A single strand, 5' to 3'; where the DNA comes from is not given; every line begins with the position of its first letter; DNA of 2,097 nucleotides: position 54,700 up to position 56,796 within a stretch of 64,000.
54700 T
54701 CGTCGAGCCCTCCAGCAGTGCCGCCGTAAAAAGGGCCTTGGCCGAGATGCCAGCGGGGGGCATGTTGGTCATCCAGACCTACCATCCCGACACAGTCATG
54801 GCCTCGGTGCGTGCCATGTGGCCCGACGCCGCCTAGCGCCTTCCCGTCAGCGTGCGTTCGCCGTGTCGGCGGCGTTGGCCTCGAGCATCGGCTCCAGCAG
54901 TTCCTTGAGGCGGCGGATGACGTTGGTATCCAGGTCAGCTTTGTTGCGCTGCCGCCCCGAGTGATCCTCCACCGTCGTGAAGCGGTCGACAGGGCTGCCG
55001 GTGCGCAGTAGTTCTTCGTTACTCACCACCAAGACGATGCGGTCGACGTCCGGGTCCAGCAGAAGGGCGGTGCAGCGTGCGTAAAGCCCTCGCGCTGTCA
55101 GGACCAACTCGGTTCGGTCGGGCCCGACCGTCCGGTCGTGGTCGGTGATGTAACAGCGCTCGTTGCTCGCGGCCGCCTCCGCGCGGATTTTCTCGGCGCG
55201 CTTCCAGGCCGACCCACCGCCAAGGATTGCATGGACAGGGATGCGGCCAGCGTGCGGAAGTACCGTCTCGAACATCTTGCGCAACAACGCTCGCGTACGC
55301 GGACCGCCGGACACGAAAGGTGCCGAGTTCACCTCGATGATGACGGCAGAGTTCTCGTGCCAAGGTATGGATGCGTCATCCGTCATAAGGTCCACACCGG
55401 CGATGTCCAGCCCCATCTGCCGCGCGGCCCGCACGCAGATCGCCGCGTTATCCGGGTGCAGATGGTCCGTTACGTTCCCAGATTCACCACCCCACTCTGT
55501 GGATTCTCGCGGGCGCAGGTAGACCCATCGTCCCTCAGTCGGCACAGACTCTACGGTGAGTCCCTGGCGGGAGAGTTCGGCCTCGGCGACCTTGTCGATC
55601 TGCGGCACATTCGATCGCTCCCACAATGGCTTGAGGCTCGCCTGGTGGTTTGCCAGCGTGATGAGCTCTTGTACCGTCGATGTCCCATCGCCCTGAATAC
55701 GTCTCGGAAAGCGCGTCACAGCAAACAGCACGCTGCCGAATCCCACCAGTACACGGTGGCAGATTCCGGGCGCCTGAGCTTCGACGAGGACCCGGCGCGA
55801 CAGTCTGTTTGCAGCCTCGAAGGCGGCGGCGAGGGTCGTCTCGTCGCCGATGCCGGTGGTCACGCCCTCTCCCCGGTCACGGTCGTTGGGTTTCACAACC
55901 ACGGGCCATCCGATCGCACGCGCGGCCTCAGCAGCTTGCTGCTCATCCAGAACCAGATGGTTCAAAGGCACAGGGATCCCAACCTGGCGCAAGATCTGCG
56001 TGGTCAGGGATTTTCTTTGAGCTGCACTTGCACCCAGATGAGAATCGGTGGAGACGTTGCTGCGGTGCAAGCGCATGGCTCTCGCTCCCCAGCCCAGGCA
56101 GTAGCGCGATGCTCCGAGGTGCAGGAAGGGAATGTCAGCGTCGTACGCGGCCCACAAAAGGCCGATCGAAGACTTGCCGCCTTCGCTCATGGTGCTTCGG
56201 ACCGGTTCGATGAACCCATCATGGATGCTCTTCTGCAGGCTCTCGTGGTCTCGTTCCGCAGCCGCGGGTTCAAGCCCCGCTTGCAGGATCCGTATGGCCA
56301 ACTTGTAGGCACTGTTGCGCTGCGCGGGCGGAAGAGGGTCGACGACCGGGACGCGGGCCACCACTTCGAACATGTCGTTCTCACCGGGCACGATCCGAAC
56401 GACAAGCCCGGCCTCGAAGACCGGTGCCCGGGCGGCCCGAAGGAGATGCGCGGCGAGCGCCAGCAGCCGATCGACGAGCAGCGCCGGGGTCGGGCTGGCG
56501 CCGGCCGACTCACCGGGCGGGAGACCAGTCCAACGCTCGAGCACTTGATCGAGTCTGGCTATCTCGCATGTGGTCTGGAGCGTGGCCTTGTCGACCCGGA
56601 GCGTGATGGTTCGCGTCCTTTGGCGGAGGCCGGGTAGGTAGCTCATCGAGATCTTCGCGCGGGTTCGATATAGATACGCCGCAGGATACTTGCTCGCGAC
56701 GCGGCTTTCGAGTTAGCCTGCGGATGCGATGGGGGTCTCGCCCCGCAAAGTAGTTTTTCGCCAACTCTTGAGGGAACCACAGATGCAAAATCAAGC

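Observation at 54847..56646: CphA2-like paralogue with a vestigial, P-loop-less Mur-ligase region, convergent with the full-length gene at 10-bp spacing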

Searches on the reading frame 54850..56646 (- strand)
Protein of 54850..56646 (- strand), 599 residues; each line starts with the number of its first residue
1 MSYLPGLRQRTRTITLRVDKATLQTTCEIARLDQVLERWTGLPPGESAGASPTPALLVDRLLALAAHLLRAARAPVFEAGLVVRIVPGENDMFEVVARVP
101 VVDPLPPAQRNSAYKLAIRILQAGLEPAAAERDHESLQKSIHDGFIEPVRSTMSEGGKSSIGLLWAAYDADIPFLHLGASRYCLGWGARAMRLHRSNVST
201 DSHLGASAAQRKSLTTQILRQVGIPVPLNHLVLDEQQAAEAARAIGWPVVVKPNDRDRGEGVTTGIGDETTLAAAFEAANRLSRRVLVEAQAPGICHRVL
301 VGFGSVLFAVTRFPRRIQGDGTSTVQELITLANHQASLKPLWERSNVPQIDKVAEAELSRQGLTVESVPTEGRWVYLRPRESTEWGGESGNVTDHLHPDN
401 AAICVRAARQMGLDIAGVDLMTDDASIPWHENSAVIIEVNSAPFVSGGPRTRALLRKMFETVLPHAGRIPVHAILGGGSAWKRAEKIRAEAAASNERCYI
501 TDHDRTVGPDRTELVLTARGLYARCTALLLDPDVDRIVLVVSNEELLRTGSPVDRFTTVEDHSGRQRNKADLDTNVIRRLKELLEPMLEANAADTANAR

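Call 7: search_protein_families(library=pfam, proteins=[window:54850-56646:-], max_evalue=0.01)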
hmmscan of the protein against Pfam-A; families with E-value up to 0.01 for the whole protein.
window:54850-56646:- (599 aa): 4 families
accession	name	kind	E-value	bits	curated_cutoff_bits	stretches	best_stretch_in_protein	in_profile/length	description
PF08443.16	RimK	-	1.5e-07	31.6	21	1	391-446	120-170/188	RimK-like ATP-grasp domain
PF13549.11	ATP-grasp_5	-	5.6e-07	29.6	27.6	1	214-283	14-88/221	ATP-grasp domain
PF07478.18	Dala_Dala_lig_C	-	0.0037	17.2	24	1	220-291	3-80/204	D-ala D-ala ligase C-terminus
PF02222.28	ATP-grasp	-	0.0047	17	27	1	218-291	2-75/179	ATP-grasp domain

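Call 8: search_protein_families(library=ncbifam, proteins=[window:54850-56646:-], max_evalue=0.01)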
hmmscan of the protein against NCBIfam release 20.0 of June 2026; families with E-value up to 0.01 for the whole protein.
window:54850-56646:- (599 aa): 30 families (the best 25 are shown)
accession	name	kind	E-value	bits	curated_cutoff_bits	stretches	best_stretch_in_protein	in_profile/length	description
NF010623.0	PRK14016.1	subfamily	2.2e-74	251.1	877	1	155-555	157-565/871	cyanophycin synthetase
TIGR02068.2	cya_phycin_syn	equivalog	1.4e-65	221.8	850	1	153-444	154-447/862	cyanophycin synthetase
TIGR03103.1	trio_acet_GNAT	equivalog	1.8e-34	119.2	569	1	182-443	268-522/547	N-acetylglutaminylglutamine synthetase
NF002688.0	PRK02471.1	equivalog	7.6e-33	113.8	425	1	197-445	475-729/756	bifunctional glutamate--cysteine ligase GshA/glutathione synthetase GshB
TIGR01435.1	glu_cys_lig_rel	equivalog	1.7e-16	59.6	656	1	197-443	455-695/719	bifunctional glutamate--cysteine ligase/glutathione synthetase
TIGR00768.1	rimK_fam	subfamily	5.9e-14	52.1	143.4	2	207-283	83-158/276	RimK family alpha-L-glutamate ligase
TIGR02144.1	LysX_arch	equivalog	3.1e-10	39.6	275.6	1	207-258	83-134/281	lysine biosynthesis protein LysX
NF040720.1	MptN_Meth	equivalog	1.2e-08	34.3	350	1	396-447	227-273/291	tetrahydromethanopterin:alpha-L-glutamate ligase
NF002378.0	PRK01372.1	subfamily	1.1e-07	30.9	243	1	200-297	88-184/305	D-alanine--D-alanine ligase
TIGR01205.1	D_ala_D_alaTIGR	subfamily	1.1e-05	24.5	245.65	1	205-291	100-190/318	D-alanine--D-alanine ligase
NF012216.1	D_ala_D_lac_VanB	exception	1.2e-05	24.6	750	1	206-296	126-212/342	D-alanine--(R)-lactate ligase VanB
NF000206.1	D_ala_D_lac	equivalog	1.5e-05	24.2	550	1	210-294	131-212/342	D-alanine--(R)-lactate ligase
NF007764.0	PRK10446.1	equivalog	9.3e-05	21.8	331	1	395-451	224-273/300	30S ribosomal protein S6--L-glutamate ligase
NF002528.0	PRK01966.1-4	subfamily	0.00012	21.1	262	1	204-291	134-228/366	D-alanine--D-alanine ligase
NF002527.0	PRK01966.1-3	equivalog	0.00021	20.6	310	1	211-291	118-200/332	D-alanine--D-alanine ligase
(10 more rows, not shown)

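Call 9: find_homologous_proteins(query=window:54850-56646:-)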
Query window:54850-56646:- (599 aa): 88 proteins with E <= 0.001 among 8000 candidates.
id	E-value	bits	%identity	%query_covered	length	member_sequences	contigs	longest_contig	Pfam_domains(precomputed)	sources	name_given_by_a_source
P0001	0.0e+0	1238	94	98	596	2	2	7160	PF13549.12,PF08443.17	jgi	-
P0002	1.5e-230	785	61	99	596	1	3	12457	PF13549.12,PF08443.17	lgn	-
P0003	1.7e-147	511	52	75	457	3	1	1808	PF13549.12,PF07478.19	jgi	jgi:cyanophycin synthetase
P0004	9.7e-127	442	41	97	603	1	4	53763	PF13549.12,PF02786.23,PF08443.17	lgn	-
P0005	2.9e-118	414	41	91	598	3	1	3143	PF07478.19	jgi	-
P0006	2.2e-117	411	44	84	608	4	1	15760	PF08443.17,PF07478.19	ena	-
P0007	1.3e-116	409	41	93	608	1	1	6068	PF08443.17,PF07478.19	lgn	-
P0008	4.2e-115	404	42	93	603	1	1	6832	PF08443.17,PF07478.19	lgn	-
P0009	9.3e-111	390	39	92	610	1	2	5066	PF08443.17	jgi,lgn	-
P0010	1.3e-110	389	38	99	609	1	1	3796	-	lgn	-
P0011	4.6e-110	387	39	94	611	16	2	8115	PF08443.17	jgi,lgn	jgi:cyanophycin synthetase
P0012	8.6e-109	383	40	84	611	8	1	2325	-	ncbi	-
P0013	3.7e-108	381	37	88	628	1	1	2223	PF13549.12,PF02786.23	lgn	-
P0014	2.2e-105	372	39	84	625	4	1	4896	PF13549.12,PF08443.17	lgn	-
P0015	3.8e-105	371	39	85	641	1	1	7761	PF13549.12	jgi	jgi:cyanophycin synthetase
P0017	5.1e-104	367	38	89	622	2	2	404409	PF13549.12,PF08443.17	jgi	jgi:cyanophycin synthetase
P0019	2.7e-103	365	39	86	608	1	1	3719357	PF13549.12,PF08443.17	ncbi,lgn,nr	ncbi:MAG: hypothetical protein U5S82_00770 [Gammaproteobacteria bacterium]|nr:hypothetical protein [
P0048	1.1e-47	181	34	68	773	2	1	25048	PF18921.6,PF08245.19,PF08443.17,PF02655.20,PF01071.25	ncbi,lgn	-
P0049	1.1e-46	178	37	53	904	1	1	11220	PF18921.6,PF02875.27,PF08245.19,PF08443.17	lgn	-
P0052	1.0e-44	171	32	68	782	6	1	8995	PF18921.6,PF13549.12,PF02222.28,PF08443.17,PF01071.25,PF07478.19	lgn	-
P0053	1.9e-44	171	34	67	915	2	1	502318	PF02955.22,PF18921.6,PF02875.27,PF02786.23,PF08245.19,PF08443.17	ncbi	ncbi:MAG: cyanophycin synthetase [Brevundimonas sp.]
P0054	6.7e-44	169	39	53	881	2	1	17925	PF18921.6,PF02875.27,PF08245.19,PF08443.17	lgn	-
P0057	5.0e-43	166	33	66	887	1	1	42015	PF16292.10,PF08442.16,PF18921.6,PF13549.12,PF02875.27,PF02786.23,PF08245.19,PF02222.28,PF08443.17,PF07478.19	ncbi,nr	ncbi:MAG: cyanophycin synthetase [Planctomycetes bacterium]|nr:cyanophycin synthetase [Planctomyceto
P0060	3.3e-41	160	35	53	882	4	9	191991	PF02955.22,PF18921.6,PF13549.12,PF02875.27,PF02786.23,PF08245.19,PF02222.28,PF08443.17,PF02655.20,PF01071.25,PF07478.19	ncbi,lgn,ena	-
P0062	2.2e-40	157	38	53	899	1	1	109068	PF18921.6,PF13549.12,PF02875.27,PF02786.23,PF08245.19,PF02222.28,PF08443.17,PF07478.19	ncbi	-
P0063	1.1e-39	155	31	75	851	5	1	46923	PF18921.6,PF13549.12,PF02875.27,PF02786.23,PF08245.19,PF08443.17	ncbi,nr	ncbi:MAG TPA: cyanophycin synthetase [Gemmataceae bacterium]|nr:cyanophycin synthetase [Gemmataceae 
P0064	1.2e-39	155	35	53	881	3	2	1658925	PF18921.6,PF02875.27,PF08245.19,PF02222.28,PF08443.17,PF02655.20,PF07478.19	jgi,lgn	-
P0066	7.8e-39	152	33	79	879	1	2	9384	PF18921.6,PF02875.27,PF08245.19,PF08443.17,PF02655.20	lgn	-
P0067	8.8e-39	152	35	53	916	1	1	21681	PF18921.6,PF13549.12,PF02875.27,PF02786.23,PF08245.19,PF02222.28,PF08443.17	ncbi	-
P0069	1.8e-37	148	34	67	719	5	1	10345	PF18921.6,PF13549.12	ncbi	ncbi:MAG TPA: acetate--CoA ligase family protein [Gemmataceae bacterium]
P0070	2.0e-37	147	34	53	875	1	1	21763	PF18921.6,PF13549.12,PF02875.27,PF02786.23,PF08245.19,PF02222.28,PF08443.17,PF07478.19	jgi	jgi:cyanophycin synthetase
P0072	4.6e-37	146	36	53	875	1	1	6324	PF18921.6,PF13549.12,PF02875.27,PF08245.19,PF08443.17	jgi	jgi:cyanophycin synthetase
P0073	6.5e-37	146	30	72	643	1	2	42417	PF13549.12,PF08443.17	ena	-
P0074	9.5e-37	145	33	53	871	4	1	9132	PF18921.6,PF13549.12,PF02875.27,PF02786.23,PF08245.19,PF08443.17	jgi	-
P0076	1.9e-35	141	34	61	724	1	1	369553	PF18921.6,PF13549.12,PF02786.23,PF02222.28,PF08443.17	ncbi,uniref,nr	ncbi:cyanophycin synthetase [Massilia sp. YIM B02769]|uniref:cyanophycin synthetase n=1 Tax=Massilia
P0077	3.6e-35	140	33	62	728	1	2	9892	PF18921.6,PF13549.12,PF02786.23,PF02222.28,PF08443.17,PF02655.20,PF01071.25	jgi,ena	-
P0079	1.9e-32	131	33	60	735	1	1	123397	PF18921.6,PF13549.12,PF02786.23,PF08443.17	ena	-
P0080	2.6e-32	131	32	62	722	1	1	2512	PF18921.6,PF13549.12,PF02786.23,PF02222.28,PF08443.17,PF02655.20,PF01071.25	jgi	-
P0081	1.8e-30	124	31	60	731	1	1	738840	PF18921.6,PF13549.12,PF02786.23,PF02222.28,PF08443.17,PF01071.25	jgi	jgi:cyanophycin synthetase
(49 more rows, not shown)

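Call 10: search_solved_structures(query=window:54850-56646:-, show_alignments=3)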
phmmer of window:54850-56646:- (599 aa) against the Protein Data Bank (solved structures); distinct sequences matched with E-value up to 0.001: 12.
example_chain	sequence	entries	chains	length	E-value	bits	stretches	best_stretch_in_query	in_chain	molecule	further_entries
7lgn_A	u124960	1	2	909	4.8e-48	167.5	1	156-479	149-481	Cyanophycin synthase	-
7lgm_A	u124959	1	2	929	2.6e-44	155.2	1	157-479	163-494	Cyanophycin synthase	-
7wac_A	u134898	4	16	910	3.6e-41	144.8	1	136-550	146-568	Cyanophycin synthase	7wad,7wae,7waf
7lg5_A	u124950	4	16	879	3.1e-40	141.8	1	157-477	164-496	Cyanophycin synthase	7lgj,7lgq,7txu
7txv_A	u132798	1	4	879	3.1e-40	141.8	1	157-477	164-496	Cyanophycin synthase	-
7ta5_A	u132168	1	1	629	2.2e-36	129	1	155-445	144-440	Glutathione synthase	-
8fxh_A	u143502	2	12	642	5.5e-35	124.4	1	154-445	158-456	RimK domain-containing protein ATP-grasp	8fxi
3ln7_A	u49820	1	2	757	1.6e-23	86.5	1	182-444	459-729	Glutathione biosynthesis bifunctional protein gshAB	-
3ln6_A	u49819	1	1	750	8.4e-20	74.3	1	198-444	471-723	Glutathione biosynthesis bifunctional protein gshAB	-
8evy_B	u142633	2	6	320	1.2e-05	27.6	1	204-310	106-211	D-alanine--D-alanine ligase B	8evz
5zct_A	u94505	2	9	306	6.7e-05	25.1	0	395-466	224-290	Ribosomal protein S6--L-glutamate ligase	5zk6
4iwx_A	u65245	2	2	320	0.0001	24.5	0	395-454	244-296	Ribosomal protein S6 modification protein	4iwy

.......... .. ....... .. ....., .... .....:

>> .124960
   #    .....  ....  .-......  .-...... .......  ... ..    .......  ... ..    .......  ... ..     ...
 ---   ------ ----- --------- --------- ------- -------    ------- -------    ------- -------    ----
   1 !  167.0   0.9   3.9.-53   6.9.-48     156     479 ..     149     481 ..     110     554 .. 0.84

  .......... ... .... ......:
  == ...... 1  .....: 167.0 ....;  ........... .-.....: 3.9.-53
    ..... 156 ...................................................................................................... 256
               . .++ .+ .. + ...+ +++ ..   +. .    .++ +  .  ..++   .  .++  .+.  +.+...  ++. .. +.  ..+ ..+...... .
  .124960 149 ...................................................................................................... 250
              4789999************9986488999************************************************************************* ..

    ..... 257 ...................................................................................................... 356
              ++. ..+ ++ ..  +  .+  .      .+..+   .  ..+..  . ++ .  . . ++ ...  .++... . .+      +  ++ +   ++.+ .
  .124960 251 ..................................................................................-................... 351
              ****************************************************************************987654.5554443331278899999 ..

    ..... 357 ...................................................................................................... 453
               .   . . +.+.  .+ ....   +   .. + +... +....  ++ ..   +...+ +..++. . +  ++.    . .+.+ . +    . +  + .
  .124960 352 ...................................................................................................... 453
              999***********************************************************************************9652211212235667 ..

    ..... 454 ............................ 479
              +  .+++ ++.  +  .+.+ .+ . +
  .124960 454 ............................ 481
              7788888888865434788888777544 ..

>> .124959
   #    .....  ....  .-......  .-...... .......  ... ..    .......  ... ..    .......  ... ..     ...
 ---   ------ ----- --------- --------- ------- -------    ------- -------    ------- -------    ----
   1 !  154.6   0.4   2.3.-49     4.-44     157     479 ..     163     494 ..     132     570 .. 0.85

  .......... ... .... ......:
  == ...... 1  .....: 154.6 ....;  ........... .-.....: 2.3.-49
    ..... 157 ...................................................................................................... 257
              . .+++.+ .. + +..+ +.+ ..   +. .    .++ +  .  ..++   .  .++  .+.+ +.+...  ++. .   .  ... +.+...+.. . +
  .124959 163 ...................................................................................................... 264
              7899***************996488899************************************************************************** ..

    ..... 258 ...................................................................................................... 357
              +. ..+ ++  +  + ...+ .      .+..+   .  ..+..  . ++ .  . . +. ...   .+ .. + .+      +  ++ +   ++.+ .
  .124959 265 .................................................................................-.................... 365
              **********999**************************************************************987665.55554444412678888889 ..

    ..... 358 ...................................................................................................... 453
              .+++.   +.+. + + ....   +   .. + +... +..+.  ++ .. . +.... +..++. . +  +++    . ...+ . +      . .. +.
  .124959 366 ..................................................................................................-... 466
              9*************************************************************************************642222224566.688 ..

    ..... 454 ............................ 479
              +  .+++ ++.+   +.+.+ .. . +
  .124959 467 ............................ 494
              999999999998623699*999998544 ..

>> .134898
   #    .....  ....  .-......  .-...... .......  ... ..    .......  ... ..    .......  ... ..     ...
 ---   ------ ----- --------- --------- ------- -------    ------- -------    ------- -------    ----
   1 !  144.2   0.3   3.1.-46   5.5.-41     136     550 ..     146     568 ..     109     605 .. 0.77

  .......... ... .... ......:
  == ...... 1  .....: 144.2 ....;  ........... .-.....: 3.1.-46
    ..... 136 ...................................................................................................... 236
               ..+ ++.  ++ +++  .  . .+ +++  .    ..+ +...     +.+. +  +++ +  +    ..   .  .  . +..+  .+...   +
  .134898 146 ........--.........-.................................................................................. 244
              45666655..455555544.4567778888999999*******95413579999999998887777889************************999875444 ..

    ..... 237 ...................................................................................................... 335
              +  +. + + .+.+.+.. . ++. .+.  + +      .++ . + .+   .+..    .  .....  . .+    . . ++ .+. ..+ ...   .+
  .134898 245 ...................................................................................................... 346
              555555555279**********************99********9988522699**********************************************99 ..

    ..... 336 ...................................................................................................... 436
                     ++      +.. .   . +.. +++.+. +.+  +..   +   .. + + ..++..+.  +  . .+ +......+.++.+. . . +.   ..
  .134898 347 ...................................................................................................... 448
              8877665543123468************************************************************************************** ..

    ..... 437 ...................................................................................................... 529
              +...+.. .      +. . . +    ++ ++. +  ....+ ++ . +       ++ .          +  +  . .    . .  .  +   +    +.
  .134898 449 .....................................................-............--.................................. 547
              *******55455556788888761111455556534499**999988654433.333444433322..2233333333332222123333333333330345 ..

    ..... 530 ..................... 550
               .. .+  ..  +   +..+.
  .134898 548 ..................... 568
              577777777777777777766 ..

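Call 15: find_encoding_contigs(protein=P0004, flank=10000, max_places=2)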
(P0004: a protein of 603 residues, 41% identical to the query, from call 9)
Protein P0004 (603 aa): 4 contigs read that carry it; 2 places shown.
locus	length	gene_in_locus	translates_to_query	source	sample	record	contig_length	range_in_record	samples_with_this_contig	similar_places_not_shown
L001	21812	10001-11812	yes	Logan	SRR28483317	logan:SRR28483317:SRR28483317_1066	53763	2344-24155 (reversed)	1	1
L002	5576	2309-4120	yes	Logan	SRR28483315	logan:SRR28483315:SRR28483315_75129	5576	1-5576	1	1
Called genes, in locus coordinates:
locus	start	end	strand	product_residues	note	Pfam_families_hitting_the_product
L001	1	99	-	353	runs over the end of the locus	PF02653:BPD_transp_2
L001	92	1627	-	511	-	PF00005:ABC_tran, PF13304:AAA_21 (faint), PF00005:ABC_tran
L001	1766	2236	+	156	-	PF02308:MgtC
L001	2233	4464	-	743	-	PF05170:AsmA, PF13116:YhdP, PF05359:DUF748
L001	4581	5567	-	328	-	PF16654:DAPDH_C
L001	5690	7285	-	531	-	PF03486:HI0933_like (faint), PF13192:Thioredoxin_3 (weak), PF00890:FAD_binding_2 (faint), PF01134:GIDA (faint), PF01266:DAO (faint), PF07992:Pyr_redox_2, PF13738:Pyr_redox_3, PF00070:Pyr_redox, +1 more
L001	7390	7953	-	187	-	PF00578:AhpC-TSA, PF08534:Redoxin, PF10417:1-cysPrx_C (weak)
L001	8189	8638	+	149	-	PF09980:DUF2214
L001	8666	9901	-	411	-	PF07690:MFS_1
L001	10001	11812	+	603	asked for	PF13549:ATP-grasp_5 (faint), PF02786:CPSase_L_D2 (weak), PF08443:RimK (faint)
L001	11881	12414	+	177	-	PF03713:DUF305 (faint), PF13628:DUF4142, PF09537:DUF2383 (faint)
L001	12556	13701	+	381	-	PF00266:Aminotran_5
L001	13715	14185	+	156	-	PF03061:4HBT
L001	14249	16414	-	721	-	PF07715:Plug, PF00593:TonB_dep_Rec_b-barrel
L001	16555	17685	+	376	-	PF03929:PepSY_TM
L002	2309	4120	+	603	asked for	PF13549:ATP-grasp_5 (faint), PF02786:CPSase_L_D2 (weak), PF08443:RimK (faint)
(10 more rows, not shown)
